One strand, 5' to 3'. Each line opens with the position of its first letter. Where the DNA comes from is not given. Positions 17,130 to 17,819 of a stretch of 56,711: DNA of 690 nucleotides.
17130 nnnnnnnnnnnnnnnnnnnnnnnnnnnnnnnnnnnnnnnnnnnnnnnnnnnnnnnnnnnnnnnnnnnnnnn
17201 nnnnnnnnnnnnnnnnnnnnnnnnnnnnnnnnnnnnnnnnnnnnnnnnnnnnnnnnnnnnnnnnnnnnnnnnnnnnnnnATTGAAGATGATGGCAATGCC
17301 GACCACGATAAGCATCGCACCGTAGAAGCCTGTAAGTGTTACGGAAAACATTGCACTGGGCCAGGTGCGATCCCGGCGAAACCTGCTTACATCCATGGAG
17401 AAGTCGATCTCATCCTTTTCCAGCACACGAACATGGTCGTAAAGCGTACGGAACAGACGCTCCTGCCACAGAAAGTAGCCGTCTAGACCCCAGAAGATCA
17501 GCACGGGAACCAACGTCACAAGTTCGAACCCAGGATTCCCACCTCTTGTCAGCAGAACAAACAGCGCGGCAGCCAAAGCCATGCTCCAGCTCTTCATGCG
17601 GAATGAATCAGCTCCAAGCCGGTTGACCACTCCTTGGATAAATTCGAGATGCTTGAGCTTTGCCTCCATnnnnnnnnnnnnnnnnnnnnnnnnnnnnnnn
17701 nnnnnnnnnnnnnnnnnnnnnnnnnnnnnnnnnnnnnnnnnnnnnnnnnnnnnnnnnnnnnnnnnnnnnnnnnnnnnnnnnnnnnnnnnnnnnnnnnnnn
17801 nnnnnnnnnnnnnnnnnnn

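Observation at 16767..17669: ThsB-like TIR protein paired with a 130-aa three-helix membrane protein and no SIR2/SLOG/Macro partner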

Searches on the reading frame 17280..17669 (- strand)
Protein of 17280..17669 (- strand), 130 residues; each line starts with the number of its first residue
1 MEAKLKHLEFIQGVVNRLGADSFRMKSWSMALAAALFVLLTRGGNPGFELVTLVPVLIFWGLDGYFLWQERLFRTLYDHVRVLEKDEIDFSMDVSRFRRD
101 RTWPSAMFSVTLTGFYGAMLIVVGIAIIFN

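Call 5: search_protein_families(library=pfam, proteins=[window:17280-17669:-], max_evalue=1)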
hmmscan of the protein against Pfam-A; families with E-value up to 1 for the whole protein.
seq(130 aa): 0 families

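Call 6: search_protein_families(library=padloc, proteins=[window:17280-17669:-], max_evalue=1)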
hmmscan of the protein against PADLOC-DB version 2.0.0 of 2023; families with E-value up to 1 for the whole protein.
seq(130 aa): 4 families
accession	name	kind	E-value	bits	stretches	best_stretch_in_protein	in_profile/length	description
PDLC04686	PDC-M50A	-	8.4e-42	140.6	1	1-128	1-130/134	-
PDLC04685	PDC-M50A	-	2.1e-34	116.6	1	2-126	3-125/130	-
PDLC04684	PDC-M50A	-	9.6e-21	72.9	1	7-128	17-138/159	-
PDLC04687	PDC-M50A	-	8.4e-20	69.3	1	4-126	12-136/144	-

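Call 7: search_protein_families(library=ncbifam, proteins=[window:17280-17669:-], max_evalue=1)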
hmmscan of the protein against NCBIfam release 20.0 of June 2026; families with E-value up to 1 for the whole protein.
seq(130 aa): 0 families

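Call 9: find_related_loci(query=window:17280-17669:-, collection=genome_contigs, flank=6000)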
Query seq(130 aa) (130 aa) in genome_contigs; peptide patterns used: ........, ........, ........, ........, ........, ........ (x = any residue, [..] = any of these).
351 stretches matched a pattern; 264 encode a relative of the query (tblastn E <= 1e-3); the best 80 are kept; 80 distinct loci.
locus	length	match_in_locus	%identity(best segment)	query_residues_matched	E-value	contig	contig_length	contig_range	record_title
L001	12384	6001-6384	66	1-127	3e-51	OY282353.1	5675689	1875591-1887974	MAG: uncultured Gammaproteobacteria bacterium genome assembly, chromosome: 1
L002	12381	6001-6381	68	1-125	9e-51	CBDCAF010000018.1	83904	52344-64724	MAG: uncultured Candidatus Binatia bacterium isolate 2cc28cda-9127-4ec7-a469-3bb310e7266b genome assembly, contig: conti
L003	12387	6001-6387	63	1-127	2e-50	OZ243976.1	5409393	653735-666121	MAG: Gammaproteobacteria bacterium isolate 16632d52-ba02-4dd1-a452-c1d69d7653ac genome assembly, chromosome: 1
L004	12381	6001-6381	64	1-125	1e-49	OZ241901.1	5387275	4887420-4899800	MAG: Gammaproteobacteria bacterium isolate 65898e9d-28f9-48af-9959-824c109e8cbf genome assembly, chromosome: 1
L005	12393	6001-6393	61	1-129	2e-49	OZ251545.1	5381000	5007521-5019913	MAG: Gammaproteobacteria bacterium isolate 804a2bfb-9c7e-4e06-b795-02af6ddb82b1 genome assembly, chromosome: 1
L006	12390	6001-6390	64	1-128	2e-49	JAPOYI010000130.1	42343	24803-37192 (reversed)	MAG: Gammaproteobacteria bacterium isolate COS4_bin_29 NODE_878_length_42343_cov_19.1529, whole genome shotgun sequence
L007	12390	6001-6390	58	1-128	1e-48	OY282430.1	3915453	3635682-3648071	MAG: uncultured Pseudomonadales bacterium genome assembly, chromosome: 1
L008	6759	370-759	60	1-129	1e-48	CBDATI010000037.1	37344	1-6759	MAG: Vicinamibacterales bacterium isolate 9032b1d6-987d-442b-851f-814444474a9f genome assembly, contig: contig_37, whole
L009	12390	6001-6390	58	1-130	6e-46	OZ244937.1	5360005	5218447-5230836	MAG: Candidatus Latescibacterota bacterium isolate 1c493fcc-a489-4500-a9bd-4f4019e95c1e genome assembly, chromosome: 1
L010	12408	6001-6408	58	1-130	4e-46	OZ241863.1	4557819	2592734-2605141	MAG: Spirochaetia bacterium isolate 5eda55f6-7d73-4064-946f-addbc1f4c2cc genome assembly, chromosome: 1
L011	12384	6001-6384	63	1-126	1e-45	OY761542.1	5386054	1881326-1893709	MAG: Pseudomonadales bacterium isolate 34428acd-a9d7-44a6-9610-487f5cc12e7b genome assembly, chromosome: 1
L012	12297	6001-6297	85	1-99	1e-45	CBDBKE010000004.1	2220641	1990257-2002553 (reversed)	MAG: Terriglobia bacterium isolate 38b9ce2a-8c4d-4d07-85eb-86d09662256f genome assembly, contig: contig_4, whole genome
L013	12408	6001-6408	57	1-130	9e-46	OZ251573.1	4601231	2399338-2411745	MAG: Spirochaetia bacterium isolate 136ba4c7-3ba6-41ec-ab90-2fabde2105be genome assembly, chromosome: 1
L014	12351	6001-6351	66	1-117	8e-46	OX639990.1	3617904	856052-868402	MAG: uncultured Candidatus Entotheonella sp. isolate 26b0520c-cf9d-432e-a440-87a3e388b1d5 genome assembly, chromosome: 1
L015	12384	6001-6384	62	1-130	5e-45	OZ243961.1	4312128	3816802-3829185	MAG: uncultured Candidatus Binatia bacterium isolate c3ca01ca-9b7f-48ee-8e12-6a9662520b33 genome assembly, chromosome: 1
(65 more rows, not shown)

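Call 26: search_protein_families(library=pfam, alignment_id=A1, max_evalue=10)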
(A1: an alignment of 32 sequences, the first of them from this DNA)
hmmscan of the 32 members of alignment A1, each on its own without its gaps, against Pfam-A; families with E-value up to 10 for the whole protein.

A. member 1, seq(130 aa): 0 families

B. families by the number of members that match (of 32 scanned): 21 families
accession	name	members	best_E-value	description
PF23349.2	BBS7_hp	4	0.076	BBS7 hairpin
PF10003.15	DUF2244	4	0.077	Integral membrane protein (DUF2244)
PF11683.13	DUF3278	3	0.012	Protein of unknown function (DUF3278)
PF10724.14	DUF2516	3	0.079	Protein of unknown function (DUF2516)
PF11804.13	DUF3325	2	0.011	Protein of unknown function (DUF3325)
PF01452.22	Rota_NSP4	2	0.1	Rotavirus non structural protein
PF11085.13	YqhR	1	0.0095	Conserved membrane protein YqhR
PF05987.18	DUF898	1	0.024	Bacterial protein of unknown function (DUF898)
PF12291.15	DUF3623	1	0.026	Protein of unknown function (DUF3623)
PF14965.11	BRI3BP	1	0.031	Negative regulator of p53/TP53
PF15574.11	Imm48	1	0.062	Immunity protein 48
PF18324.6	Isocitrate_DH_C_bact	1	0.086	Bacterial isocitrate dehydrogenase, C-terminal domain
PF05473.18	UL45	1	0.091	UL45 protein, carbohydrate-binding C-type lectin-like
PF00712.24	DNA_pol3_beta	1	0.15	DNA polymerase III beta subunit, N-terminal domain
PF21553.2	Formyl_trans_C_2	1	0.17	Methionyl-tRNA formyltransferase, C-terminal domain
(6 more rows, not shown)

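Call 27: search_solved_structures(query=A1, max_evalue=10)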
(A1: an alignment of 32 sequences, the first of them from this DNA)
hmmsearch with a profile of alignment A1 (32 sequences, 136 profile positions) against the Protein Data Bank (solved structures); distinct sequences matched with E-value up to 10: 0.

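Call 28: find_homologous_proteins(query=A1, max_evalue=0.001)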
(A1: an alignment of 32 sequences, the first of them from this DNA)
Query A1 (32 sequences) (130 aa, profile of the alignment): 7406 proteins with E <= 0.001 among 8000 candidates; the best 120 are listed.
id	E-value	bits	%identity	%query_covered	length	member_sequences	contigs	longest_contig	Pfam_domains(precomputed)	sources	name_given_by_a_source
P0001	5.8e-60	219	-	-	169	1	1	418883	-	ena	-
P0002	9.3e-60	218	62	100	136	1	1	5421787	-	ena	-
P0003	1.1e-59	218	50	100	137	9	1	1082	-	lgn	-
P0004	1.2e-59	218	52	95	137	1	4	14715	-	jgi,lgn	jgi:hypothetical protein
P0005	1.2e-59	218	69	98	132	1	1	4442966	-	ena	-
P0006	1.5e-59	218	55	93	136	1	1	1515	-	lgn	-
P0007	2.1e-59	217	67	98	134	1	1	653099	-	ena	-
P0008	2.1e-59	217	61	100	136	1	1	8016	-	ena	-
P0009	2.3e-59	217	67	98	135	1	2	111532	-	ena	-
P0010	2.3e-59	217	67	98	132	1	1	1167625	-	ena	-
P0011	2.3e-59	217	66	98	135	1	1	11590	-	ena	-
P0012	2.4e-59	217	67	100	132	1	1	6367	-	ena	-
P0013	3.3e-59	217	70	90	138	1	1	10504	-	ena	-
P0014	3.7e-59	216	64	98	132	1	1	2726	-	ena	-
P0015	4.2e-59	216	66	99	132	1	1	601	-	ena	-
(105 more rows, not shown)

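Call 30: search_dna_similar(query=window:17280-17669:-, collection=plasmids, mode=protein, max_rows=15)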
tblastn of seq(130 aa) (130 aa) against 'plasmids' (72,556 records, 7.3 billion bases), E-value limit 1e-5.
Records with a match: 117; places in all: 119; records where one place covers at least 80% of the query: 100.
Best place of each record, by identity: <60% 117.
By first word of the organism name: Klebsiella 40; Escherichia 18; Campylobacter 10; Lactiplantibacillus 5; Priestia 3; Enterobacter 3; Levilactobacillus 3; Streptomyces 2; Rhodococcus 2; Sulfitobacter 2; and 25 more.
By predicted mobility (MOB-suite, as given by PLSDB): conjugative 69; non-mobilizable 30; mobilizable 18.
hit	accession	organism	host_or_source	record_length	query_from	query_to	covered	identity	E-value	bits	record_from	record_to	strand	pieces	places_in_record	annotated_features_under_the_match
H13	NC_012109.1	Desulforapulum autotrophicum HRM2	-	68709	1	128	98%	48.1%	1e-30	121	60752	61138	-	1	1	hypothetical protein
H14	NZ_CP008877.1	Terribacillus goriensis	Cryptomeria japonica var. sinensis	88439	2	129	98%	44.6%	2e-24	103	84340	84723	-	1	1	hypothetical protein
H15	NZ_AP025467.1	Vibrio chagasii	-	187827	1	123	95%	46.0%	3e-22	97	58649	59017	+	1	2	hypothetical protein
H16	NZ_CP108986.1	Streptomyces sp. NBC_00724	-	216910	4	120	90%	45.4%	1e-16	82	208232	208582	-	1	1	hypothetical protein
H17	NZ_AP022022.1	Klebsiella sp. WP3-S18-ESBL-05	-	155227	1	125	96%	41.3%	1e-25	107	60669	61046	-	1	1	hypothetical protein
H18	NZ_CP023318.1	Priestia megaterium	Plant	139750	2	128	98%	39.5%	1e-25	107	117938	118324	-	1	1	hypothetical protein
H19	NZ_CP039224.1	Piscirickettsia salmonis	Salmo salar,cell culture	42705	1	100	77%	50.0%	6e-28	114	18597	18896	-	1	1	none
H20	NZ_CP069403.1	Priestia megaterium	Homo sapiens,Pure culture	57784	1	116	89%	42.4%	4e-21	94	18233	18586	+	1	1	hypothetical protein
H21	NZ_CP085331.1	Haladaptatus salinisoli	cell culture,saline soil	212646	2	129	98%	38.1%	5e-15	77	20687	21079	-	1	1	hypothetical protein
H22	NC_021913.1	Halorhabdus tiamatea SARL4B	-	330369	2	129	98%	37.8%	4e-12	69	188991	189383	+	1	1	hypothetical protein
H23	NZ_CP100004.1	Halorussus vallis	cell culture,saline soil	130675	2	128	98%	35.3%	2e-13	72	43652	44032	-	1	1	hypothetical protein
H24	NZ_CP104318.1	Streptomyces angustmyceticus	whole organism,soil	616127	4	129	97%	35.4%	8e-15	76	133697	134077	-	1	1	hypothetical protein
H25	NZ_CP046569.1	Dietzia sp. DQ12-45-1b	product water from oilfield,product ...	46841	2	116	88%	38.8%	4e-13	72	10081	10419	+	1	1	hypothetical protein | HIT domain-containing protein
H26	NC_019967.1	Natrinema pellirubrum DSM 15624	-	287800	6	125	92%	36.7%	3e-15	78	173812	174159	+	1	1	none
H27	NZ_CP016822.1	Rhodococcus sp. p52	oil-polluted soil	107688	6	123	91%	37.3%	5e-16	80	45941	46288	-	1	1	hypothetical protein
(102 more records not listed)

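Call 32: get_annotated_region(hit=H14, flank=3000)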
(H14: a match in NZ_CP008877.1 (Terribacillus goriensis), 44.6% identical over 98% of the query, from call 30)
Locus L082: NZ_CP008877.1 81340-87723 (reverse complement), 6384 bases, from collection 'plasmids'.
description: Terribacillus goriensis strain MP602 plasmid pT1, complete sequence
organism: Terribacillus goriensis (NCBI taxid 386490)
taxonomy: Bacteria; Bacillota; Bacilli; Bacillales; Bacillaceae; Terribacillus; Terribacillus goriensis
host: -; source: Cryptomeria japonica var. sinensis; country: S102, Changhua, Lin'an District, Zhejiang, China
typing (MOB-suite, as given by PLSDB): mobilizable; relaxase MOBQ
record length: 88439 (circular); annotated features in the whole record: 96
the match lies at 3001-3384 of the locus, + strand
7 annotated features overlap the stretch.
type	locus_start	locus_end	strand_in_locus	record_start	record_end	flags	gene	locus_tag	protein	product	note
CDS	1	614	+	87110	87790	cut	-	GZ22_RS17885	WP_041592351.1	hypothetical protein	-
CDS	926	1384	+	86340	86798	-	-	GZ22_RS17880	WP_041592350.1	hypothetical protein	-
CDS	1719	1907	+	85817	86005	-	-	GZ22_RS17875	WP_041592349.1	hypothetical protein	-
CDS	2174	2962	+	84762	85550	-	-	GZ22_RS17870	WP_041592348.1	toll/interleukin-1 receptor domain-containing protein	-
CDS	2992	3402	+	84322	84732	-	-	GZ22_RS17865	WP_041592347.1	hypothetical protein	-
CDS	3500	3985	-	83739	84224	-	-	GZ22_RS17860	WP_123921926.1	hypothetical protein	-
CDS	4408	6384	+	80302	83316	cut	-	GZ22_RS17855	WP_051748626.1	AAA domain-containing protein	-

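Call 33: get_annotated_region(hit=H17, flank=3000)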
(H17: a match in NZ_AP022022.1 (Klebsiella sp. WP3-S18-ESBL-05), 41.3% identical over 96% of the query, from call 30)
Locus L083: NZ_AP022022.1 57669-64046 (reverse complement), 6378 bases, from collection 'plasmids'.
description: Klebsiella sp. WP3-S18-ESBL-05 plasmid pWP3-S18-ESBL-05_2, complete sequence
organism: Klebsiella sp. WP3-S18-ESBL-05 (NCBI taxid 2675711)
taxonomy: Bacteria; Pseudomonadota; Gammaproteobacteria; Enterobacterales; Enterobacteriaceae; Klebsiella; Klebsiella sp. WP3-S18-ESBL-05
host: -; source: -; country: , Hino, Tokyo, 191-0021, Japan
typing (MOB-suite, as given by PLSDB): conjugative; relaxase MOBF; mating-pair formation MPF_F
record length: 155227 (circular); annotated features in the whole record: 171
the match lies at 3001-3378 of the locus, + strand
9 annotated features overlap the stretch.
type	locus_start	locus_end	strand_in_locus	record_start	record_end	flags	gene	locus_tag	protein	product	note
CDS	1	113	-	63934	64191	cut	-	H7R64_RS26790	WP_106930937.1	DNA polymerase III subunit theta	GO:0006260 - DNA replication [Evidence IEA]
CDS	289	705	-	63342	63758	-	-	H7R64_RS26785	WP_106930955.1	DUF1380 family protein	-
CDS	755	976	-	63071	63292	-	-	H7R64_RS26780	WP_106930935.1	hypothetical protein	-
CDS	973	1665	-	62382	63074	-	-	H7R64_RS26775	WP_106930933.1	DNA methylase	-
CDS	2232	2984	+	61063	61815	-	-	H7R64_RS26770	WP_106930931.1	toll/interleukin-1 receptor domain-containing protein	GO:0007165 - signal transduction [Evidence IEA]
CDS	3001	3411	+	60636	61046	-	-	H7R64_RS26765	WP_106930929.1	hypothetical protein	-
CDS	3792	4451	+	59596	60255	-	-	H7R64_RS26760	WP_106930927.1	hypothetical protein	-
CDS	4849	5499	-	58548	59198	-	-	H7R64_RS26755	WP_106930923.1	plasmid partitioning/stability family protein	-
CDS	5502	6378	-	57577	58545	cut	parM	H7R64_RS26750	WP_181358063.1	plasmid segregation protein ParM domain-containing protein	-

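Call 41: find_encoding_contigs(protein=window:17280-17669:-, flank=6000, max_places=4)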
Protein seq(130 aa) (130 aa): 2 contigs read that carry it; 1 place shown.
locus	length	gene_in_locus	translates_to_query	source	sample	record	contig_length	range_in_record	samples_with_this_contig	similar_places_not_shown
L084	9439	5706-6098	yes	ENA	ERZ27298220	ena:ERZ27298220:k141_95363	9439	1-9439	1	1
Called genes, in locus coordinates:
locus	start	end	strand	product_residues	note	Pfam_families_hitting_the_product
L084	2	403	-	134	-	?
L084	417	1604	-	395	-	PF00108:Thiolase_N, PF00109:ketoacyl-synt (weak), PF02803:Thiolase_C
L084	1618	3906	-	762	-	PF02737:3HCDH_N, PF00725:3HCDH, PF00378:ECH_1, PF16113:ECH_2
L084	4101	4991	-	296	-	-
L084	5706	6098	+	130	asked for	-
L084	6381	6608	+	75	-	-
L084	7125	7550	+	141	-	PF02566:OsmC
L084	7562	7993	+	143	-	PF02566:OsmC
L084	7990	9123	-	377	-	-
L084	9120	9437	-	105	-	?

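Call 69: predict_structure(alignment_id=A2)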
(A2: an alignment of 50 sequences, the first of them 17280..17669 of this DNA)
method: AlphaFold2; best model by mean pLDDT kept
length: 130 residues; sequences in the alignment: 50
mean_pLDDT: 89.8   pTM: 0.80
mean pLDDT of the five models: 89.8, 88.7, 88.6, 87.0, 84.9
residues with pLDDT >= 90: 80; 70-90: 45; 50-70: 5; < 50: 0
segments of 3 or more residues with pLDDT < 50: none
pLDDT, mean of each block of 10 residues (from residue 1): 92 97 94 86 71 90 96 95 88 87 92 95 87
secondary structure, 60 per line:
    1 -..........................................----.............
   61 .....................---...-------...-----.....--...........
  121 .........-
elements in order: H2-43 H48-81 H103-107 H110-129

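Call 72: fold_search(model_id=the predicted structure, library=pdb)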
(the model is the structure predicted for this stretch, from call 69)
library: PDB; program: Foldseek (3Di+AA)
matches with E <= 10: 82; with E <= 0.001: 0
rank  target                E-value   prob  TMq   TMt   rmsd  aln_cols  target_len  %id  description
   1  4dwl_E                9.4e-01  0.23  0.29  0.33  16.8       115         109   10  Avd molecule from Bordetella bacteriophage DGR (released 2013-02-27)
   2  8ub7_C                1.1e+00  0.18  0.30  0.34  14.0       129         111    6  Diversity-generating retroelement (DGR) ribonucleoprotein reverse transcriptase - Active state (N-occupied) (released 2024-10-23)
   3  4dwl_C                1.3e+00  0.20  0.29  0.33  17.0       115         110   10  Avd molecule from Bordetella bacteriophage DGR (released 2013-02-27)
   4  4dwl_B                1.5e+00  0.18  0.29  0.34  16.8       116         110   10  Avd molecule from Bordetella bacteriophage DGR (released 2013-02-27)
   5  4dci_B                1.7e+00  0.90  0.59  0.52   1.7        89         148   13  Crystal structure of unknown funciton protein from Synechococcus sp. WH 8102 (released 2012-02-01)
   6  8ube_D                1.9e+00  0.16  0.32  0.36  14.1       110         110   12  Diversity-generating retroelement (DGR) ribonucleoprotein reverse transcriptase - Resting State 1a (released 2024-10-23)
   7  4dci_G                2.0e+00  0.90  0.60  0.55   2.2        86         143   13  Crystal structure of unknown funciton protein from Synechococcus sp. WH 8102 (released 2012-02-01)
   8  8ub7_E                2.0e+00  0.15  0.31  0.36  16.4       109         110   13  Diversity-generating retroelement (DGR) ribonucleoprotein reverse transcriptase - Active state (N-occupied) (released 2024-10-23)
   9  7t2y_A                2.0e+00  0.10  0.24  0.30  18.6       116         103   11  X-ray structure of a designed cold unfolding four helix bundle (released 2022-03-02)
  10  8gji_A                2.0e+00  0.10  0.31  0.25  18.4       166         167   12  De novo design of high-affinity protein binders to bioactive helical peptides (released 2024-01-10)
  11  6m6z_A                2.6e+00  0.35  0.58  0.40   6.7       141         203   10  A de novo designed transmembrane nanopore, TMH4C4 (released 2020-06-24)
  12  4dwl_A                2.6e+00  0.18  0.30  0.34  14.4        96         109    9  Avd molecule from Bordetella bacteriophage DGR (released 2013-02-27)
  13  8ubb_D                2.6e+00  0.11  0.31  0.35  16.2       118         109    8  Diversity-generating retroelement (DGR) ribonucleoprotein reverse transcriptase - Active State (N-empty) 1b (released 2024-10-23)
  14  8ub7_D                2.8e+00  0.12  0.31  0.35  16.6       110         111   14  Diversity-generating retroelement (DGR) ribonucleoprotein reverse transcriptase - Active state (N-occupied) (released 2024-10-23)
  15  8ub7_B                3.0e+00  0.16  0.28  0.30  14.3        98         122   11  Diversity-generating retroelement (DGR) ribonucleoprotein reverse transcriptase - Active state (N-occupied) (released 2024-10-23)
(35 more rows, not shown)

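Call 77: search_protein_families(library=pfam, alignment_id=A2, max_evalue=10)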
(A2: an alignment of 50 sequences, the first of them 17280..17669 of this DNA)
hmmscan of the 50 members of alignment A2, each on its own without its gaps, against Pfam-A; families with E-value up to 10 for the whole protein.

A. member 1, window:17280-17669:- (130 aa): 0 families

B. families by the number of members that match (of 50 scanned): 19 families
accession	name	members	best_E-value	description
PF11683.13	DUF3278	9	0.012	Protein of unknown function (DUF3278)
PF23349.2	BBS7_hp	4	0.074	BBS7 hairpin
PF24838.2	8xMP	3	0.00083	Octameric membrane protein family (8xMP)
PF18422.6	TNFR_16_TM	3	0.0024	Tumor necrosis factor receptor member 16 trans-membrane domain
PF10028.14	DUF2270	3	0.0088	Predicted integral membrane protein (DUF2270)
PF05571.17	JAMP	3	0.042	JNK1/MAPK8-associated membrane protein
PF18712.6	DUF5644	2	0.02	Family of unknown function (DUF5644)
PF10883.13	DUF2681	2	0.14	Protein of unknown function (DUF2681)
PF20522.3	DUF6737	1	0.0099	Domain of unknown function (DUF6737)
PF21809.3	Glyco_hydro_84_hel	1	0.022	Bacterial GH84, post-catalytic domain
PF20226.3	DUF6585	1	0.032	Family of unknown function (DUF6585)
PF07226.16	DUF1422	1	0.086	Protein of unknown function (DUF1422)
PF05473.18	UL45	1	0.091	UL45 protein, carbohydrate-binding C-type lectin-like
PF22946.1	SPEF2_D5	1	0.13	CPC1/SPEF2 domain D5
PF05934.16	MCLC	1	0.14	Mid-1-related chloride channel (MCLC)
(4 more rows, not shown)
